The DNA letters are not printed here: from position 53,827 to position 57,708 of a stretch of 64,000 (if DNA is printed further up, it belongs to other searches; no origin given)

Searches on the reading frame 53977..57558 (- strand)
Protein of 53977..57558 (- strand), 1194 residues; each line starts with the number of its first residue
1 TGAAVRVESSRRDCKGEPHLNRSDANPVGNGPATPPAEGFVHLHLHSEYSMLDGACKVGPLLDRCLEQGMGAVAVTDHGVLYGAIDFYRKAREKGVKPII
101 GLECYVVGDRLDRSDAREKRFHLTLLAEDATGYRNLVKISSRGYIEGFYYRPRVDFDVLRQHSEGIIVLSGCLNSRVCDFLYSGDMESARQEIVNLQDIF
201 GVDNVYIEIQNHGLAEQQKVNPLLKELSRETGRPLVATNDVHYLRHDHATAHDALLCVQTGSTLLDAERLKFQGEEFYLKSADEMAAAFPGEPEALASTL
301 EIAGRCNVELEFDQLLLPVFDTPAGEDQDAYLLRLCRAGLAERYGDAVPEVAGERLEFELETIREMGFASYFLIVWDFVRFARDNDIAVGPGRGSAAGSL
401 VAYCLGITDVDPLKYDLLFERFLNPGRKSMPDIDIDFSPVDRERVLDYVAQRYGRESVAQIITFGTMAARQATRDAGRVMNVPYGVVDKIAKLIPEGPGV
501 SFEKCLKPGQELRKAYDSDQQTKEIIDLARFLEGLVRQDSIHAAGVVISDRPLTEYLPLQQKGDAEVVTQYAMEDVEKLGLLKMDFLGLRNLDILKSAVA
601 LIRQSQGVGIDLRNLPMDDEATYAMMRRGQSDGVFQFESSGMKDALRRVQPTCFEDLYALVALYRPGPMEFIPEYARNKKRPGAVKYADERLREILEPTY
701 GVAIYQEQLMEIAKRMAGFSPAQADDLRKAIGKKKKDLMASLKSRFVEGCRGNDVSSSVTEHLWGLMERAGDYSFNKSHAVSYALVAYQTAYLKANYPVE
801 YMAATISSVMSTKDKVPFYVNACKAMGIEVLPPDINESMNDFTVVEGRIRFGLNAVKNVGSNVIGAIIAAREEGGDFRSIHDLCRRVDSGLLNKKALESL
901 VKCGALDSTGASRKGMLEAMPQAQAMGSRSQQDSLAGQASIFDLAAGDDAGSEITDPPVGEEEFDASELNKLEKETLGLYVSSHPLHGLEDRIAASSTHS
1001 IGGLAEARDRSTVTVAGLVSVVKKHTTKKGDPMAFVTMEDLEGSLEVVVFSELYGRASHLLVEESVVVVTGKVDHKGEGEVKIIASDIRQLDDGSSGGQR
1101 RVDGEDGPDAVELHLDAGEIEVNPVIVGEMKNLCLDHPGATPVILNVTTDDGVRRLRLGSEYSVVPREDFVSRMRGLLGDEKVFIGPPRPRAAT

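Call 76: search_protein_families(library=pfam, proteins=[window:53977-57558:-], max_evalue=0.00001)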
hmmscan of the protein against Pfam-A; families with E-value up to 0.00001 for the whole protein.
window:53977-57558:- (1194 aa): 5 families
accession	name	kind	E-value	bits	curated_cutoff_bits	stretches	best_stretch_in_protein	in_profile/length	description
PF07733.18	DNA_pol3_alpha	-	6.4e-105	350.9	23.9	1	331-588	2-260/260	Bacterial DNA polymerase III alpha NTPase domain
PF17657.6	DNA_pol3_finger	-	2e-59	200.1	22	1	591-753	1-165/166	Bacterial DNA polymerase III alpha subunit finger domain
PF02811.25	PHP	-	1.7e-54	185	26.4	1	42-212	1-164/164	PHP domain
PF14579.12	HHH_6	-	9.2e-32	109.6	25.6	1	827-914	1-88/90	Helix-hairpin-helix motif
PF01336.31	tRNA_anti-codon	-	4.1e-14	52.7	27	1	1013-1090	1-74/75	OB-fold nucleic acid binding domain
